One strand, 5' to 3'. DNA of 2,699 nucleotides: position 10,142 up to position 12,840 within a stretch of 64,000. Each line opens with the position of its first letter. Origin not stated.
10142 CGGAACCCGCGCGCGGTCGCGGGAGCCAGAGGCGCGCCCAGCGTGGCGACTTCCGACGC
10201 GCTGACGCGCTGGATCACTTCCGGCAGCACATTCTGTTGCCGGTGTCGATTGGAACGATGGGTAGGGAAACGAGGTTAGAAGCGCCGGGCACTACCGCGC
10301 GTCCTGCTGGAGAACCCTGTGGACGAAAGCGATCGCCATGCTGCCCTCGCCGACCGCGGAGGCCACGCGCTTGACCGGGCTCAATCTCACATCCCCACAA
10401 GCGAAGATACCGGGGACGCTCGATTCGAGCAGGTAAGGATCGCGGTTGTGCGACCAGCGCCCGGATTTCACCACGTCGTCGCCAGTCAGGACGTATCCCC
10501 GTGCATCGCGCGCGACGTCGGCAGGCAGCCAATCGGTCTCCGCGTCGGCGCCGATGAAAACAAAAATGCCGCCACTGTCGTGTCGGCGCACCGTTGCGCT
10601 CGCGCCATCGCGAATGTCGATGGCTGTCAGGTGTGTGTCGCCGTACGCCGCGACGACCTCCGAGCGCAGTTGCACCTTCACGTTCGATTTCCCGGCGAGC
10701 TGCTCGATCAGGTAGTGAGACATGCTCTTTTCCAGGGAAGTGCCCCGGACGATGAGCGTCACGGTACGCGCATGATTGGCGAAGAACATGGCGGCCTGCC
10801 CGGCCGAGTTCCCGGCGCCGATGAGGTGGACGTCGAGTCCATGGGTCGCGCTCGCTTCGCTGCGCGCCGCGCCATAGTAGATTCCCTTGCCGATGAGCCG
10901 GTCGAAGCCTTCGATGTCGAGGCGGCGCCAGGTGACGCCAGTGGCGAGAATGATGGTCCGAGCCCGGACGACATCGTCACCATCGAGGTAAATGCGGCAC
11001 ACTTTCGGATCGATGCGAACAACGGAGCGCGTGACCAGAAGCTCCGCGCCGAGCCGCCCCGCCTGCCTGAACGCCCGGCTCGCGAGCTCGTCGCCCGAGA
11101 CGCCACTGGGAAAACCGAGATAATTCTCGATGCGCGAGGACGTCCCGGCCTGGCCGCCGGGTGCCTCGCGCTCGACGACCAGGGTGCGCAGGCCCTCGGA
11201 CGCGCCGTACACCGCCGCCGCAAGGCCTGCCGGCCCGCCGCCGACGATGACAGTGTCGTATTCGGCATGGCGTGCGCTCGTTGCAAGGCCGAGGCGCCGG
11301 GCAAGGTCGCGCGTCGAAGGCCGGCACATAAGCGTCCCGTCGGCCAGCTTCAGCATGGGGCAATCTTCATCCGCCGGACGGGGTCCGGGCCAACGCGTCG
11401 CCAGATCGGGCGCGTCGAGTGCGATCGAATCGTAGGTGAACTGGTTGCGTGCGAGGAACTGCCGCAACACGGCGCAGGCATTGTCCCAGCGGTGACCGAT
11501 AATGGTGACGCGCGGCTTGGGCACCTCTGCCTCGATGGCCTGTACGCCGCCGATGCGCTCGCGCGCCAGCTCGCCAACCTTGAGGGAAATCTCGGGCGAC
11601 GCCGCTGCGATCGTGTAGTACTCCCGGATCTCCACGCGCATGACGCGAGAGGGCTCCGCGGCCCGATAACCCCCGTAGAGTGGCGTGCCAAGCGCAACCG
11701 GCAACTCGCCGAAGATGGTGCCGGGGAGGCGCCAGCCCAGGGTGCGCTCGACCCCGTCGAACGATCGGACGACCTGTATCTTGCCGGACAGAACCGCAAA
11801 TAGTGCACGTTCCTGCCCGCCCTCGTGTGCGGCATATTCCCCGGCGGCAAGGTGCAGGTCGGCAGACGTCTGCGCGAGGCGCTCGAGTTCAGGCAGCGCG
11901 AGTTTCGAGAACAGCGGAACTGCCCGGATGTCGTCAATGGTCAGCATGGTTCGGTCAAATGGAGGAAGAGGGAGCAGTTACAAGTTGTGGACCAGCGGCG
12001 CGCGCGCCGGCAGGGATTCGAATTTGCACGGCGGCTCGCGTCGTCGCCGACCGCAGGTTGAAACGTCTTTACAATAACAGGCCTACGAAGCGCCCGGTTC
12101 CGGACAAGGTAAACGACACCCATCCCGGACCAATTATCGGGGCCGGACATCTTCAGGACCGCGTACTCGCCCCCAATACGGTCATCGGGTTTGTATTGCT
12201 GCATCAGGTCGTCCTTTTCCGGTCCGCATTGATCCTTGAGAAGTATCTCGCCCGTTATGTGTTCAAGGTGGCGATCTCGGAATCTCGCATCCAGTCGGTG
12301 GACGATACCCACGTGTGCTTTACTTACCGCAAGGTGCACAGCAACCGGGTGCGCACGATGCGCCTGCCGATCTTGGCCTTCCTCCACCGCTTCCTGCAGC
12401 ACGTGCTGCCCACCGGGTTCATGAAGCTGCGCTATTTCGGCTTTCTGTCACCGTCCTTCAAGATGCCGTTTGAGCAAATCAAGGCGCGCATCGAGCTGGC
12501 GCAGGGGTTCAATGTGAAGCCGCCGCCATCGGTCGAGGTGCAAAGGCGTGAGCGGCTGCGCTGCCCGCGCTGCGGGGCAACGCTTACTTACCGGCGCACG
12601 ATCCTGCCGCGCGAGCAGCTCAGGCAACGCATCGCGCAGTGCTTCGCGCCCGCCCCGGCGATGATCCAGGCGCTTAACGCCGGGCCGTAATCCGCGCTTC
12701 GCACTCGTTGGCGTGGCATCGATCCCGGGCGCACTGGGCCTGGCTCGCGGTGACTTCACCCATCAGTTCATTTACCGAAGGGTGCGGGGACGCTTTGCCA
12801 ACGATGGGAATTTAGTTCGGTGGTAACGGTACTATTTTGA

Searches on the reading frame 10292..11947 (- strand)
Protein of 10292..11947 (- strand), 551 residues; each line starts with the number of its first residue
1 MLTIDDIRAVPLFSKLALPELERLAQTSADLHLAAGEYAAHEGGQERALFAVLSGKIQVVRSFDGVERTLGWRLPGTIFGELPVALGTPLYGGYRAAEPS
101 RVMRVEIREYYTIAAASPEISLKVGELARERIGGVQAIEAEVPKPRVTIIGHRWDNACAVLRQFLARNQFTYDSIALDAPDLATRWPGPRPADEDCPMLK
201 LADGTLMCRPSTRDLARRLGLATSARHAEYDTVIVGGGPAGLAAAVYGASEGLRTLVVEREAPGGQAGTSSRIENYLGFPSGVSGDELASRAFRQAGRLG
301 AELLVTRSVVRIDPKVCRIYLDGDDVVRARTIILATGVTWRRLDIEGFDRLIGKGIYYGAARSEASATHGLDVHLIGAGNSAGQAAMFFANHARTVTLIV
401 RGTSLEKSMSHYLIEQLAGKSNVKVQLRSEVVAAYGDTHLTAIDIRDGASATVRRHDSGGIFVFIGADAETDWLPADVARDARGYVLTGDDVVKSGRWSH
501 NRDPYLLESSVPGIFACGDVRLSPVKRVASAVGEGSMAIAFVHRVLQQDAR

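Call 53: search_protein_families(library=pfam, proteins=[window:10292-11947:-], max_evalue=0.001)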
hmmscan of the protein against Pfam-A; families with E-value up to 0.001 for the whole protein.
window:10292-11947:- (551 aa): 12 families
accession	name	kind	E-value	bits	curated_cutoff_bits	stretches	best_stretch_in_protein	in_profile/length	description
PF07992.20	Pyr_redox_2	-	2.1e-33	116.4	26.1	1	230-535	1-291/291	Pyridine nucleotide-disulphide oxidoreductase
PF13738.12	Pyr_redox_3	-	9.6e-13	48.5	30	1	325-447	121-242/305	Pyridine nucleotide-disulphide oxidoreductase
PF00027.35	cNMP_binding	-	2.6e-10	40.6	27.5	1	32-106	3-78/89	Cyclic nucleotide-binding domain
PF00070.33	Pyr_redox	-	2.6e-08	34.7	22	1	375-445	4-79/82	Pyridine nucleotide-disulphide oxidoreductase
PF00890.30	FAD_binding_2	-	6.4e-07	29.3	20.4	1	231-270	1-41/414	FAD binding domain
PF01946.23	Thi4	-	7.3e-07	29.1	26.2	1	225-268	13-58/235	Thi4 family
PF12831.13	FAD_oxidored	-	1.2e-06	28.5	27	1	231-267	1-38/416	FAD dependent oxidoreductase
PF01266.30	DAO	-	1.3e-05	25.3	27.9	1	231-272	1-41/353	FAD dependent oxidoreductase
PF13450.12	NAD_binding_8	-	1.7e-05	25.4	21.9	1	234-272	1-40/68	NAD(P)-binding Rossmann-like domain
PF03486.20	HI0933_like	-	2.1e-05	24.5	50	0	231-262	2-33/244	HI0933-like protein Rossmann domain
PF01494.25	FAD_binding_3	-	0.0001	22.1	22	1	229-262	1-34/349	FAD binding domain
PF01134.28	GIDA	-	0.00051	19.6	22.1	0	231-258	1-28/391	Glucose inhibited division protein A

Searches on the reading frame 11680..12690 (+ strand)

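Call 53: search_protein_families(library=pfam, proteins=[window:11680-12690:+], max_evalue=0.001)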
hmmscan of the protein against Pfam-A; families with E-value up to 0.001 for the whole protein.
window:11680-12690:+ (336 aa): 1 family
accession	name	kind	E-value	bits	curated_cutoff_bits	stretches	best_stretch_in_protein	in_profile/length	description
PF04986.18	Y2_Tnp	-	1.3e-23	84.4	20.9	1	188-257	108-177/183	Putative transposase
